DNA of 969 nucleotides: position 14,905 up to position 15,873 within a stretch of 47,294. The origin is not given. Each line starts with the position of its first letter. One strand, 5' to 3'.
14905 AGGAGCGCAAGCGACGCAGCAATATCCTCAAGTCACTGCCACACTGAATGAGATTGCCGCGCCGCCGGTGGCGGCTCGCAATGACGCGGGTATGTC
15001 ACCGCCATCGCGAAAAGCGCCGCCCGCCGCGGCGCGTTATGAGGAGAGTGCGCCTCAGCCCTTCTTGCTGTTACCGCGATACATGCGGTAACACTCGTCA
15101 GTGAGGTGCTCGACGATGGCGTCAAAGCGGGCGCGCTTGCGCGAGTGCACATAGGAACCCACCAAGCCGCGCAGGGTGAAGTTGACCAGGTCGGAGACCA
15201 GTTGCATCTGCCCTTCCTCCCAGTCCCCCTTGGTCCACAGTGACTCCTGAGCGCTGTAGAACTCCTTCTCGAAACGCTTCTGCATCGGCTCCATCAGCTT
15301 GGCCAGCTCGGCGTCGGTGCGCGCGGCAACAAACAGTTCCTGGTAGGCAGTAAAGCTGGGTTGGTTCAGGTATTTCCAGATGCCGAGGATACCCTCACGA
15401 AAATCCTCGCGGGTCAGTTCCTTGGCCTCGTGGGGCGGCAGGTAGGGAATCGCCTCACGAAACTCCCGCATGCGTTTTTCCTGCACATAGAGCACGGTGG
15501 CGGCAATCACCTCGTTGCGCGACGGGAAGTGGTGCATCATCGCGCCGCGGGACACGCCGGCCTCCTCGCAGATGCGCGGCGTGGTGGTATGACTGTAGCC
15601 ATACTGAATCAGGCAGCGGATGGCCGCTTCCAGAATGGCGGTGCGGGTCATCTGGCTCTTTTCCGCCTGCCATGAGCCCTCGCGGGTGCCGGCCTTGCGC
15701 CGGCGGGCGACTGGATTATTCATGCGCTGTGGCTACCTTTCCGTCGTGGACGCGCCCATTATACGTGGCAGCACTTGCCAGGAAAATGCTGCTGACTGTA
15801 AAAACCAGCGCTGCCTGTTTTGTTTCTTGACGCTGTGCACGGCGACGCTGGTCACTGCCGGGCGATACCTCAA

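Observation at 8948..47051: An AT-rich inverted repeat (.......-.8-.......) occurs 8 times, always in a promoter region of the catabolic cluster, suggesting a single-regulator regulon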

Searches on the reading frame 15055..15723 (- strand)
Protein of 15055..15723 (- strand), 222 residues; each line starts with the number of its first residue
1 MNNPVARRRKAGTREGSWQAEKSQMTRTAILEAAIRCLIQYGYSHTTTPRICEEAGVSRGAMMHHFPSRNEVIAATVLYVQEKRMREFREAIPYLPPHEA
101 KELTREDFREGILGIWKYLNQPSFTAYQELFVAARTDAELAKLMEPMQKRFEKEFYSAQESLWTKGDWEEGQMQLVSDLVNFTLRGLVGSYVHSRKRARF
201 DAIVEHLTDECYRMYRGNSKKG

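Call 7: search_protein_families(library=pfam, proteins=[window:15055-15723:-])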
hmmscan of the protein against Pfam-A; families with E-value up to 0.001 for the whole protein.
window:15055-15723:- (222 aa): 1 family
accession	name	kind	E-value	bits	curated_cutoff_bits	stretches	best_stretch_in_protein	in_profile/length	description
PF00440.29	TetR_N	-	1.2e-14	54.2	24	1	30-75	1-46/47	Bacterial regulatory proteins, tetR family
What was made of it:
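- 15055..15723 (-): TetR-family regulator (222 aa), the only transcription factor found among the 38 ORFs scanned against Pfam; candidate repressor. PF00440 at E 1.2e-14 (call 7).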

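Call 11: find_homologous_proteins(query=window:15055-15723:-)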
Query window:15055-15723:- (222 aa): 266 proteins with E <= 0.001 among 565 candidates; the best 120 are listed.
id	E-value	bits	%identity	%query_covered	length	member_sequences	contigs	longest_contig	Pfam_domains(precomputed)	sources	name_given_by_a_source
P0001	1.3e-146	504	100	100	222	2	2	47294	PF00440.30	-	-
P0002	1.9e-53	199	46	94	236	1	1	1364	PF00440.30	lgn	-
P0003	2.3e-52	196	46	100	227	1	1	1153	PF00440.30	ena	-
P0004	7.2e-52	194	46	94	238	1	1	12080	PF00440.30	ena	-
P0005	1.3e-51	193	46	91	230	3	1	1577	PF00440.30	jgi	jgi:AcrR family transcriptional regulator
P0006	1.5e-51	193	46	94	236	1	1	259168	PF00440.30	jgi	jgi:AcrR family transcriptional regulator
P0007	1.1e-50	190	46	91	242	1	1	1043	PF00440.30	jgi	jgi:AcrR family transcriptional regulator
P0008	1.1e-50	190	47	91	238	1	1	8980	PF00440.30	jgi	jgi:AcrR family transcriptional regulator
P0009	1.2e-50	190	46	95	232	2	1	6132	PF00440.30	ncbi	-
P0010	3.4e-50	189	44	96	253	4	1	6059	PF00440.30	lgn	-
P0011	4.1e-50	188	46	97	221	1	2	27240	PF00440.30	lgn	-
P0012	4.1e-50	188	45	89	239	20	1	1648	PF00440.30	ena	-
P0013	6.4e-50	188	44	96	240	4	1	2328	PF00440.30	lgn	-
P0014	7.3e-50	187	44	96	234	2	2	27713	PF00440.30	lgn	-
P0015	1.1e-49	187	45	93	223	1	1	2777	PF00440.30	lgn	-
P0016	1.1e-49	187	44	91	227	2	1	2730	PF00440.30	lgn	-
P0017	1.4e-49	186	43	97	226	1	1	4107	PF00440.30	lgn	-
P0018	1.8e-49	186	45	94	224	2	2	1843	PF00440.30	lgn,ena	-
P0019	2.1e-49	186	47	89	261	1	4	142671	PF00440.30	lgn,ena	-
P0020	3.1e-49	185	40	99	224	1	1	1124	PF00440.30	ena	-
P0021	3.3e-49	185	47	91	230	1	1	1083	PF00440.30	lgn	-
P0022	3.5e-49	185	48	89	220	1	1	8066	PF00440.30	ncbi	ncbi:MAG: TetR/AcrR family transcriptional regulator [Parahaliea sp.]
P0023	3.6e-49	185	44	91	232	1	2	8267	PF00440.30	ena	-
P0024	4.3e-49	185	47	91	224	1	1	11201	PF00440.30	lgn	-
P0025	5.5e-49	185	43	91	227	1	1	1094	PF00440.30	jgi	jgi:AcrR family transcriptional regulator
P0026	6.0e-49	184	45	92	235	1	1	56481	PF00440.30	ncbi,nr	ncbi:MAG: TetR/AcrR family transcriptional regulator [Luminiphilus sp.]|nr:TetR/AcrR family transcri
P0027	6.1e-49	184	46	95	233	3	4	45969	PF00440.30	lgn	-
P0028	8.6e-49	184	43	95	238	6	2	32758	PF00440.30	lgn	-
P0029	9.5e-49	184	46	91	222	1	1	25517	PF00440.30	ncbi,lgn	-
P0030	1.1e-48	184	44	94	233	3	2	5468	PF00440.30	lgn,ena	-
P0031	1.4e-48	183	43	92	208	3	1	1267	PF00440.30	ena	-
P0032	1.4e-48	183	44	97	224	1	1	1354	PF00440.30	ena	-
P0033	1.5e-48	183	45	94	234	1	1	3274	PF00440.30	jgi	jgi:AcrR family transcriptional regulator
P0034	1.5e-48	183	44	97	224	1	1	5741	PF00440.30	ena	-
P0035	1.7e-48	183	46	93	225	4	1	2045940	PF00440.30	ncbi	-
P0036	2.2e-48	183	45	97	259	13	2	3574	PF00440.30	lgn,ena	-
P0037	2.4e-48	182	47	91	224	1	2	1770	PF00440.30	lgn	-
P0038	3.0e-48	182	44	95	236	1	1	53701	PF00440.30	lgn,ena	-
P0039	3.2e-48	182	44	94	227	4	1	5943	PF00440.30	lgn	-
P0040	4.2e-48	182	44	97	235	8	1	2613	PF00440.30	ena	-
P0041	4.5e-48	182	44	91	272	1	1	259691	PF17940.7,PF00440.30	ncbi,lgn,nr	ncbi:MAG: hypothetical protein KatS3mg124_1712 [Porticoccaceae bacterium]|nr:MAG: hypothetical prote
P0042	4.6e-48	182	45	89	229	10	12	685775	PF00440.30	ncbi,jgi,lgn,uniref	ncbi:TetR/AcrR family transcriptional regulator [Zhongshania borealis]|jgi:AcrR family transcription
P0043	6.1e-48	181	44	92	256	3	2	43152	PF00440.30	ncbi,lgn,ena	ncbi:MAG: TetR/AcrR family transcriptional regulator [Spongiibacteraceae bacterium]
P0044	6.6e-48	181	42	96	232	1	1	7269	PF00440.30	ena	-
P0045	9.1e-48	181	43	96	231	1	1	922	PF00440.30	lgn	-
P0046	9.4e-48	181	45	89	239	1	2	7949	PF00440.30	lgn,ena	-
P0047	1.0e-47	180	45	91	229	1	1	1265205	PF00440.30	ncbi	-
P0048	1.3e-47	180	45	92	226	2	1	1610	PF00440.30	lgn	-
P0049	1.7e-47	180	42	94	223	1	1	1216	PF00440.30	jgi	jgi:AcrR family transcriptional regulator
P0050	1.8e-47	180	43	95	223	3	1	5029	PF00440.30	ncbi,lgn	-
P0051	1.9e-47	180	44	91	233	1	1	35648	PF00440.30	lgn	-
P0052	2.1e-47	179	43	95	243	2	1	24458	PF00440.30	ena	-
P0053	2.2e-47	179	42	97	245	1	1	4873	PF00440.30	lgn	-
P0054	3.1e-47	179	41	90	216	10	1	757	PF00440.30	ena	-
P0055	3.3e-47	179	45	91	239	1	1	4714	PF00440.30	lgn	-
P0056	3.5e-47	179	44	97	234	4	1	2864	PF00440.30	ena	-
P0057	3.9e-47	178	41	96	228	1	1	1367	PF00440.30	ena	-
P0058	4.1e-47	178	45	94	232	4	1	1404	PF00440.30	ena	-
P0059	4.9e-47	178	46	91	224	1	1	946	PF00440.30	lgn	-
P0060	5.3e-47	178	43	95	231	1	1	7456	PF00440.30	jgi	jgi:AcrR family transcriptional regulator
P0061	5.4e-47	178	43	92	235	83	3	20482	PF00440.30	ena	-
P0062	5.4e-47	178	44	91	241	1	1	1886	PF00440.30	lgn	-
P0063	6.2e-47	178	42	95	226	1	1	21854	PF00440.30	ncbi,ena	-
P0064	6.3e-47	178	42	95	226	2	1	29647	PF00440.30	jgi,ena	-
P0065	6.5e-47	178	43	90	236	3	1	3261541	PF00440.30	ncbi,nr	ncbi:TetR/AcrR family transcriptional regulator [Luminiphilus syltensis]|nr:TetR/AcrR family transcr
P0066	8.1e-47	177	46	91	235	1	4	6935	PF00440.30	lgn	-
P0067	1.0e-46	177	43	96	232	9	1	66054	PF00440.30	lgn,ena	-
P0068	1.0e-46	177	44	95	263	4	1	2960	PF00440.30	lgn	-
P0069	1.1e-46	177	43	99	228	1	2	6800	PF00440.30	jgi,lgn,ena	-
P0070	1.3e-46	177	45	93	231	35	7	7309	PF00440.30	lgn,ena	-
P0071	1.4e-46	177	43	95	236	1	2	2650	PF00440.30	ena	-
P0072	1.4e-46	177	43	91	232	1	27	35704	PF00440.30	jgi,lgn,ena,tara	jgi:AcrR family transcriptional regulator|tara:strand:- start:110 stop:808 length:699 start_codon:ye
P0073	1.5e-46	177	43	91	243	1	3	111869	PF00440.30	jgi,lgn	jgi:AcrR family transcriptional regulator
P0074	1.5e-46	177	41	100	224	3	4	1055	PF00440.30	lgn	-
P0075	1.6e-46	177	43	92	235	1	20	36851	PF00440.30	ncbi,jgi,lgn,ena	-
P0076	1.6e-46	177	42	95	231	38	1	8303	PF00440.30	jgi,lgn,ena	-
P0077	1.6e-46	176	42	95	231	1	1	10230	PF00440.30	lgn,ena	-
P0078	1.7e-46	176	42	93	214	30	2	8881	PF00440.30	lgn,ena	-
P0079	1.7e-46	176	44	95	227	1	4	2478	PF00440.30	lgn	-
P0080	1.7e-46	176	42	91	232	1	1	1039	PF00440.30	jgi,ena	-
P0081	1.9e-46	176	43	91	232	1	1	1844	PF00440.30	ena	-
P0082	2.2e-46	176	43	91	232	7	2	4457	PF00440.30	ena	-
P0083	2.3e-46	176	43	91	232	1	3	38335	PF00440.30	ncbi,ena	-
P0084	2.5e-46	176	43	96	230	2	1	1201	PF00440.30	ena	-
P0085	2.5e-46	176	45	92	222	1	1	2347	PF00440.30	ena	-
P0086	2.6e-46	176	44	88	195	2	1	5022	PF00440.30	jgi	-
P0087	2.6e-46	176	43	91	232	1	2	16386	PF00440.30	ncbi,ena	-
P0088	2.6e-46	176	45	91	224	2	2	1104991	PF00440.30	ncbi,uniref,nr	ncbi:TetR/AcrR family transcriptional regulator [Parahaliea aestuarii]|uniref:TetR/AcrR family trans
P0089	3.0e-46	176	43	91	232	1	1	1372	PF00440.30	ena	-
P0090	3.1e-46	176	43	91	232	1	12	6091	PF00440.30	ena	-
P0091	3.3e-46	175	42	91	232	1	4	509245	PF00440.30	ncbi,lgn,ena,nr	ncbi:Toluene efflux pump ttgABC operon repressor [Gammaproteobacteria bacterium MOLA455]|nr:Toluene 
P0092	3.3e-46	175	44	93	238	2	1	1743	PF00440.30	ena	-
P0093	3.5e-46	175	42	95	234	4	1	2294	PF00440.30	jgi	jgi:AcrR family transcriptional regulator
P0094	3.6e-46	175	43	91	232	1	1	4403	PF00440.30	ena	-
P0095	3.7e-46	175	43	91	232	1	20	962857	PF00440.30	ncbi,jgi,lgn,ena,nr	ncbi:TetR/AcrR family transcriptional regulator [Porticoccaceae bacterium]|nr:TetR/AcrR family trans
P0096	3.7e-46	175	42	91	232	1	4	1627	PF00440.30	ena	-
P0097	4.1e-46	175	43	91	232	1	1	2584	PF00440.30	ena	-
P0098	4.4e-46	175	42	95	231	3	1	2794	PF00440.30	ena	-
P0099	4.9e-46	175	42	91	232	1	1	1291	PF00440.30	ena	-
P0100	5.3e-46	175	43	96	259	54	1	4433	PF00440.30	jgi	-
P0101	5.6e-46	175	42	91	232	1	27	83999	PF00440.30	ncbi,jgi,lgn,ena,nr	ncbi:TetR/AcrR family transcriptional regulator [Porticoccaceae bacterium]|jgi:AcrR family transcrip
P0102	5.7e-46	175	42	91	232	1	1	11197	PF00440.30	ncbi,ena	-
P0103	5.8e-46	175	41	100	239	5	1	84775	PF00440.30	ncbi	ncbi:MAG: TetR/AcrR family transcriptional regulator [Chromatocurvus sp.]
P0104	6.0e-46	175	44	93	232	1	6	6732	PF00440.30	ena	-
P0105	6.5e-46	175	43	91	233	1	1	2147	PF00440.30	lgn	-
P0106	7.5e-46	174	42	91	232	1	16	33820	PF00440.30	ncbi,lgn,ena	-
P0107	7.7e-46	174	42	91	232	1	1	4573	PF00440.30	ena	-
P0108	7.8e-46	174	42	91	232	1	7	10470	PF00440.30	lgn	-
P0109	8.0e-46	174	42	94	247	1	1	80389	PF00440.30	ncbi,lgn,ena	-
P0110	8.5e-46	174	43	92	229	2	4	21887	PF00440.30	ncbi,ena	-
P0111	9.1e-46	174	42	91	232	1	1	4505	PF00440.30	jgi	jgi:AcrR family transcriptional regulator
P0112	9.6e-46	174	44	92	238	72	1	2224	PF00440.30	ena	-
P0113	1.1e-45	174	43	96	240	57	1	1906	PF00440.30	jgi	jgi:AcrR family transcriptional regulator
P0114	1.3e-45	173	42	91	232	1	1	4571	PF00440.30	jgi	jgi:AcrR family transcriptional regulator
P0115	1.3e-45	173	38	94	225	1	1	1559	PF00440.30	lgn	-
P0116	1.6e-45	173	41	98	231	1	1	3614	PF00440.30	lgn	-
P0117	1.6e-45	173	42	91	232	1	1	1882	PF00440.30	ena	-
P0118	2.3e-45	173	42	96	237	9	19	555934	PF00440.30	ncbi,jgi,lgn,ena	-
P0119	2.3e-45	173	43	95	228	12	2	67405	PF00440.30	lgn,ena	-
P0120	2.6e-45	173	42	90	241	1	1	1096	PF00440.30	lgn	-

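Call 12: find_encoding_contigs(protein=P0001, flank=10000, max_places=10)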
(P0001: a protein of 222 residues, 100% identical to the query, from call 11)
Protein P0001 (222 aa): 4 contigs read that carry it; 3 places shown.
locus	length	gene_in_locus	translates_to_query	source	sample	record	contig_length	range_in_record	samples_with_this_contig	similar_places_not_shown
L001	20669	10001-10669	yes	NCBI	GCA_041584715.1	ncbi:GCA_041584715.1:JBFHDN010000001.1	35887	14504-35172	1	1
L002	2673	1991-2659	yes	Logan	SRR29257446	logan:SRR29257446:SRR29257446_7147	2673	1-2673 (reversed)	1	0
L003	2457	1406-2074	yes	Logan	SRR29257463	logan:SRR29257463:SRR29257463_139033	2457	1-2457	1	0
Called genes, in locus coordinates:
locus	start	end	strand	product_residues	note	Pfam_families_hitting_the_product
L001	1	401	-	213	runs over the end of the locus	PF02798:GST_N, PF13409:GST_N_2, PF13417:GST_N_3, PF00043:GST_C, PF13410:GST_C_2, PF14497:GST_C_3 (weak)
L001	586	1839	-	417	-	PF00067:p450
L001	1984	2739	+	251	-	PF06283:ThuA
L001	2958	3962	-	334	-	PF16884:ADH_N_2, PF00107:ADH_zinc_N, PF13602:ADH_zinc_N_2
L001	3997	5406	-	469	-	PF03055:RPE65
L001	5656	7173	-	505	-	PF00171:Aldedh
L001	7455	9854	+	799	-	PF07715:Plug, PF00593:TonB_dep_Rec_b-barrel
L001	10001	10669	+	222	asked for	PF00440:TetR_N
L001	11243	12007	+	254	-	PF00106:adh_short, PF08659:KR, PF23441:SDR (weak), PF01370:Epimerase (faint), PF13561:adh_short_C2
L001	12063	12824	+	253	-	PF00106:adh_short, PF08659:KR, PF13561:adh_short_C2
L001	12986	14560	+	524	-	PF00890:FAD_binding_2 (faint), PF01266:DAO, PF01593:Amino_oxidase, PF01946:Thi4, PF03486:HI0933_like (faint), PF12831:FAD_oxidored (weak), PF13450:NAD_binding_8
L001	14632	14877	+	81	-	-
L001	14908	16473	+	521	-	PF00501:AMP-binding, PF13193:AMP-binding_C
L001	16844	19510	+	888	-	-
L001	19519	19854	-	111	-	PF01329:Pterin_4a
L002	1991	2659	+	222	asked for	PF00440:TetR_N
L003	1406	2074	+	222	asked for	PF00440:TetR_N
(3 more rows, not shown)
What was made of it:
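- Checked: The longest ORF of the dihaem gene (TTG at 8955) overlaps site 8948, but the gene call in the identical NCBI contig starts at 8880 (call 12).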

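Call 13: find_encoding_contigs(protein=P0006, flank=10000, max_places=3)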
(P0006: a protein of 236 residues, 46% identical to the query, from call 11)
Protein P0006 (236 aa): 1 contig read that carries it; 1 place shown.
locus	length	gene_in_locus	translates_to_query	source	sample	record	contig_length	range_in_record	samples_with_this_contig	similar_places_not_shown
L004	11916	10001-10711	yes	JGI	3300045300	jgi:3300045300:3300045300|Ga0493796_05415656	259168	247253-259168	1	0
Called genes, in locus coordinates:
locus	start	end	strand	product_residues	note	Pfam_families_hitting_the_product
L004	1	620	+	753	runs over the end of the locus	PF07715:Plug, PF00593:TonB_dep_Rec_b-barrel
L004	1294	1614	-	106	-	PF00355:Rieske, PF13806:Rieske_2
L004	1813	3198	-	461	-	PF00355:Rieske, PF00848:Ring_hydroxyl_A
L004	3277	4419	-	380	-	PF02803:Thiolase_C, PF22691:Thiolase_C_1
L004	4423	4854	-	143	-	PF12172:zf-ChsH2, PF01796:OB_ChsH2_C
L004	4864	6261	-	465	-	PF00890:FAD_binding_2 (weak), PF01134:GIDA, PF01266:DAO (faint), PF07992:Pyr_redox_2, PF12831:FAD_oxidored, PF13738:Pyr_redox_3, PF00070:Pyr_redox, PF02852:Pyr_redox_dim, +3 more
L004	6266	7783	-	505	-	PF00364:Biotin_lipoyl, PF02817:E3_binding, PF00198:2-oxoacid_dh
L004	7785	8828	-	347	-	PF02779:Transket_pyr, PF02780:Transketolase_C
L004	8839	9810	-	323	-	PF00676:E1_dh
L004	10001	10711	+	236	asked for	PF00440:TetR_N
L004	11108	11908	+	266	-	PF00106:adh_short, PF08659:KR (weak), PF13561:adh_short_C2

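Call 14: find_encoding_contigs(protein=P0042, flank=10000, max_places=3)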
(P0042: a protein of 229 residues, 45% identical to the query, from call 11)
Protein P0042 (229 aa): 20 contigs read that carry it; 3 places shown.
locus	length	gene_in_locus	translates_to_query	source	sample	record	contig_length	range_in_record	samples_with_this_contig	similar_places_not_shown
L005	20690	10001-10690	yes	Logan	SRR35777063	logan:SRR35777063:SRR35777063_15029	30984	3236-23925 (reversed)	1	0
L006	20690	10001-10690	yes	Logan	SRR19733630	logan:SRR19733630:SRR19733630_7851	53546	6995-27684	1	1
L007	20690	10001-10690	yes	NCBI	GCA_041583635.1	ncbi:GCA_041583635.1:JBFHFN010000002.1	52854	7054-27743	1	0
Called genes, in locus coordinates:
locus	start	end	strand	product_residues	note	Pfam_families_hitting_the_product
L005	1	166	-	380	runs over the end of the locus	PF05222:AlaDh_PNT_N, PF02826:2-Hacid_dh_C (faint), PF01262:AlaDh_PNT_C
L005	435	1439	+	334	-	PF16884:ADH_N_2, PF00107:ADH_zinc_N, PF13602:ADH_zinc_N_2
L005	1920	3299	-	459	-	PF00355:Rieske, PF00848:Ring_hydroxyl_A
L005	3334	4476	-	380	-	PF02803:Thiolase_C (weak), PF22691:Thiolase_C_1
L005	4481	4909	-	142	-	PF12172:zf-ChsH2 (weak), PF01796:OB_ChsH2_C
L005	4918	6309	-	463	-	PF00890:FAD_binding_2 (weak), PF01134:GIDA, PF01266:DAO (faint), PF07992:Pyr_redox_2, PF12831:FAD_oxidored (weak), PF13738:Pyr_redox_3, PF00070:Pyr_redox, PF02852:Pyr_redox_dim, +3 more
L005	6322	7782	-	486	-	PF00364:Biotin_lipoyl, PF02817:E3_binding (weak), PF00198:2-oxoacid_dh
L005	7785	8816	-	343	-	PF02779:Transket_pyr, PF02780:Transketolase_C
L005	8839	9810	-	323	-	PF00676:E1_dh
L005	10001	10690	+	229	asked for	PF00440:TetR_N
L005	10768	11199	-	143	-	PF13577:SnoaL_4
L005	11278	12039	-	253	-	PF00106:adh_short, PF08659:KR, PF13561:adh_short_C2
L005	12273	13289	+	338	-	PF16884:ADH_N_2, PF00107:ADH_zinc_N, PF13602:ADH_zinc_N_2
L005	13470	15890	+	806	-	PF07715:Plug, PF00593:TonB_dep_Rec_b-barrel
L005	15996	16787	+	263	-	PF00106:adh_short, PF08659:KR (weak), PF13561:adh_short_C2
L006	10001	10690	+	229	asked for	PF00440:TetR_N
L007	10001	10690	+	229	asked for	PF00440:TetR_N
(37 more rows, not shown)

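Call 18: search_solved_structures(query=window:15055-15723:-, max_evalue=0.01, show_alignments=1)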
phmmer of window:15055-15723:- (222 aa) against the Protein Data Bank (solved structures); distinct sequences matched with E-value up to 0.01: 112 (the best 60 are shown).
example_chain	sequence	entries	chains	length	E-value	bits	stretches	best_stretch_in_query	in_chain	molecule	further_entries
6ayh_A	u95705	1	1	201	2.1e-10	43.7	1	25-110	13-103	TetR family transcriptional regulator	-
6ayi_A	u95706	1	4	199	8e-09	38.5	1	22-93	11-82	HTH-type transcriptional regulator UidR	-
3e7q_A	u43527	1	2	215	8.3e-09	38.5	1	24-98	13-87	transcriptional regulator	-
3ppb_A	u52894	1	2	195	9.8e-09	38.2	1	22-89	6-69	putative tetR family transcription regulator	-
2w53_A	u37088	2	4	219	3.2e-08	36.6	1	21-89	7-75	REPRESSOR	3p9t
2id6_A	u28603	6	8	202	4.4e-08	36.1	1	26-90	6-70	TRANSCRIPTIONAL REGULATOR, TetR FAMILY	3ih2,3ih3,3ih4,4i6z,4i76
1zkg_A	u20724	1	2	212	4.8e-08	36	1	26-90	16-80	transcriptional regulator, TetR family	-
1z77_A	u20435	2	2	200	4.8e-08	36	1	27-90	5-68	transcriptional regulator (TetR family) | Transcriptional regulator, TetR family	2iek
3c07_A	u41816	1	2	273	3.1e-07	33.3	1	19-142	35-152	Putative tetR-family transcriptional regulator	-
4af5_A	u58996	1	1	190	4.8e-07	32.7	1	21-75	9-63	HTH-TYPE TRANSCRIPTIONAL REPRESSOR ACNR COMPND 2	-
4ac6_A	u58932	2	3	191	4.8e-07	32.7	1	21-75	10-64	HTH-TYPE TRANSCRIPTIONAL REPRESSOR ACNR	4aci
2oer_A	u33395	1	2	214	7e-07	32.2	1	9-73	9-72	Probable transcriptional regulator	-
8v90_A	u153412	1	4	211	1.2e-06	31.4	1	21-80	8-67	HTH-type transcriptional regulator TtgR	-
5daj_A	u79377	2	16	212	1.2e-06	31.4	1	21-71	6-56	NalD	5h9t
2uxh_A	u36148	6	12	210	1.2e-06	31.4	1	21-79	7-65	HTH-TYPE TRANSCRIPTIONAL REGULATOR TTGR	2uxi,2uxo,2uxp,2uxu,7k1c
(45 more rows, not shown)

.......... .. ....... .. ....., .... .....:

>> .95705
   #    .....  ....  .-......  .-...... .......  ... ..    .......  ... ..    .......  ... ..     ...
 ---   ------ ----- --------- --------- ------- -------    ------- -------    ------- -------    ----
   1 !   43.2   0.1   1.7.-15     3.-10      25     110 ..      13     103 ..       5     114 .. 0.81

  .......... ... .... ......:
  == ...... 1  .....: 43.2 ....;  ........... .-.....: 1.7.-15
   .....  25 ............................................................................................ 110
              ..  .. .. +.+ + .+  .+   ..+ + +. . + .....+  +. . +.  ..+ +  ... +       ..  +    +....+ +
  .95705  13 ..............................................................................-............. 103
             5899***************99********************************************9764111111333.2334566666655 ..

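Call 19: search_protein_families(library=ncbifam, proteins=[window:15055-15723:-], max_evalue=0.00001)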
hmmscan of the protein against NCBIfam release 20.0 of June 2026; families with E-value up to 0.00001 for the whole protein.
window:15055-15723:- (222 aa): 8 families
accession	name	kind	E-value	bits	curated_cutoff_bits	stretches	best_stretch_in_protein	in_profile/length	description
NF041196.1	ScbR_bind_reg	equivalog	4.4e-13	49.8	150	1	21-91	2-71/191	ScbR family autoregulator-binding transcription factor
TIGR03384.1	betaine_BetI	equivalog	3.8e-12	46.3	201.3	1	23-177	6-156/189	choline-binding transcriptional repressor BetI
NF001978.0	PRK00767.1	equivalog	3.9e-09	36.6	118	1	24-94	8-78/197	transcriptional regulator BetI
NF007949.0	PRK10668.1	equivalog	1.4e-08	34.5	271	1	21-88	7-73/216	multidrug efflux transporter transcriptional repressor AcrR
NF011572.0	PRK14996.1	equivalog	3e-08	33.8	144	1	26-82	9-65/192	TetR family transcriptional regulator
NF007430.0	PRK09975.1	equivalog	1e-07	31.3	274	1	22-88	8-72/220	acrEF/envCD operon transcriptional regulator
NF051852.1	efflux_TF_MtrR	exception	3.6e-07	30.2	280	1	22-78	7-63/205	multidrug efflux system transcriptional repressor MtrR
NF011584.0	PRK15008.1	equivalog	8.8e-07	29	230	1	23-88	16-84/212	HTH-type transcriptional regulator RutR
